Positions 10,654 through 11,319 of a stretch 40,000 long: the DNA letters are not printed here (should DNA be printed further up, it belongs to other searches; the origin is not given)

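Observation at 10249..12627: Two-gene PIN-like cassette bracketed by 24-bp direct repeats next to a decayed resolvase: candidate novel defence module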

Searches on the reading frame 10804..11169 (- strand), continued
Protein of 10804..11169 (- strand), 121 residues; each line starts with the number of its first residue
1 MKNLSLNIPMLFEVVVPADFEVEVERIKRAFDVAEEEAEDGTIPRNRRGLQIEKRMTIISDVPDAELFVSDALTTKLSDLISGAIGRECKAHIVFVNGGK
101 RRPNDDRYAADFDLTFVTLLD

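Call 70: find_encoding_contigs(protein=P0022, flank=6000, max_places=3)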
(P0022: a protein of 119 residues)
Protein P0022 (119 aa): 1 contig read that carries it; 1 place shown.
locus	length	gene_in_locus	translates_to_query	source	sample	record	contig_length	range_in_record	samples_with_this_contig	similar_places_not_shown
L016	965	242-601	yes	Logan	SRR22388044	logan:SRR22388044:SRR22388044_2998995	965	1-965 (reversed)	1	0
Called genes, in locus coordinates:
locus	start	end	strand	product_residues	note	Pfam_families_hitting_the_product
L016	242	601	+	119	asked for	-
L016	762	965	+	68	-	?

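Call 71: search_protein_families(library=pfam, proteins=[L014:4898-5932:-, L016:762-965:+, L006:1134-1766:+], max_evalue=1)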
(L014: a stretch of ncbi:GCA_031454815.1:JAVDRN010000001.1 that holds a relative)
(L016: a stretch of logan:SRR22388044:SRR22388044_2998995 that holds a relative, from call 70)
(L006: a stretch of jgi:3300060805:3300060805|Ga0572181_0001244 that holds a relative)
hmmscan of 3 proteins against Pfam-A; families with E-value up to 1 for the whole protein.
L014:4898-5932:- (344 aa): 1 family
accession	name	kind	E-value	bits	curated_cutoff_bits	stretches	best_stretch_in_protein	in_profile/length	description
PF16737.10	PHF12_MRG_bd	-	0.18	11.9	27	1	28-46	7-25/40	PHD finger protein 12 MRG binding domain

L016:762-965:+ (68 aa): 0 families

L006:1134-1766:+ (210 aa): 0 families

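Call 77: search_protein_families(library=phrogs, proteins=[window:10804-11169:-, P0021, L014:4898-5932:-], max_evalue=0.01)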
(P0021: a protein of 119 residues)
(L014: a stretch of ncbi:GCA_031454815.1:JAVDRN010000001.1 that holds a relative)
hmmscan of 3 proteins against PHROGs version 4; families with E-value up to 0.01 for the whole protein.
window:10804-11169:- (121 aa): 0 families

P0021 (119 aa): 0 families

L014:4898-5932:- (344 aa): 0 families

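Call 78: search_protein_families(library=ncbifam, proteins=[window:10804-11169:-], max_evalue=0.01)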
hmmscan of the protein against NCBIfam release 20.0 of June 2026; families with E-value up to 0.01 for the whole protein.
window:10804-11169:- (121 aa): 0 families

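Call 86: search_dna_similar(query=window:10804-11169:-, collection=plasmids, mode=protein, max_evalue=0.01, max_rows=15)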
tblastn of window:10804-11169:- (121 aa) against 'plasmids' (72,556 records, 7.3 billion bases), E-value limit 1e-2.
No match.

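Call 94: fold_search(model_id=the predicted structure, library=viral)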
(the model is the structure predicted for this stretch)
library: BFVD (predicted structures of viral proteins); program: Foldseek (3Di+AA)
matches with E <= 10: 836; with E <= 0.001: 0
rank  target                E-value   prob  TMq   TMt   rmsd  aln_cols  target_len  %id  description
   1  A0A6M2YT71            6.8e-03  0.33  0.23  0.21  16.4       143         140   13  Head-tail connector [Mycobacterium phage Weirdo19]
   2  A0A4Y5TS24            1.3e-02  0.57  0.30  0.27  15.0       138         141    9  (no name in the UniProt tables at hand)
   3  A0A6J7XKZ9            2.7e-02  0.25  0.27  0.24  15.8       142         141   15  Uncharacterized protein [uncultured Caudovirales phage]
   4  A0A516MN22            3.0e-02  0.21  0.27  0.24  14.6       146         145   14  (no name in the UniProt tables at hand)
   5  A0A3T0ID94            3.3e-02  0.20  0.23  0.20  15.4       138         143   14  (no name in the UniProt tables at hand)
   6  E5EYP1                3.3e-02  0.16  0.22  0.09  15.4       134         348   12  (no name in the UniProt tables at hand)
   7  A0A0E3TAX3            5.2e-02  0.28  0.27  0.23   6.3        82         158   16  Phage neck terminator protein gp12-like domain-containing protein [Escherichia phage vB_EcoM_AYO145A]
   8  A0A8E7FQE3            5.2e-02  0.21  0.22  0.21   9.0        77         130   17  (no name in the UniProt tables at hand)
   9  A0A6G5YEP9            5.6e-02  0.41  0.33  0.33  14.9       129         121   16  (no name in the UniProt tables at hand)
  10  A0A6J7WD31            6.0e-02  0.25  0.25  0.20   9.9        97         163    9  Uncharacterized protein [uncultured Caudovirales phage]
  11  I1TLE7                6.0e-02  0.18  0.22  0.23   7.4        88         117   10  Uncharacterized protein [Bacillus phage PBC1]
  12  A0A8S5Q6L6            6.4e-02  0.44  0.36  0.35  11.0       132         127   11  Uncharacterized protein [Phage sp. ctIHi3]
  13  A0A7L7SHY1            6.4e-02  0.35  0.28  0.26   6.7        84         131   19  Tail terminator [Gordonia phage Archimedes]
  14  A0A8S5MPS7            6.4e-02  0.23  0.30  0.26  16.9       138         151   11  Uncharacterized protein [Siphoviridae sp. ctu7G16]
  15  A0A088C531            6.4e-02  0.14  0.22  0.20  16.3       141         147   12  (no name in the UniProt tables at hand)
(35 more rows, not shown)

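Call 96: search_solved_structures(query=A5, max_evalue=1)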
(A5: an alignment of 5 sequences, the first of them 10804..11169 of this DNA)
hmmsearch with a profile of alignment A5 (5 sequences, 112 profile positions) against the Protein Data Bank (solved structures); distinct sequences matched with E-value up to 1: 0.
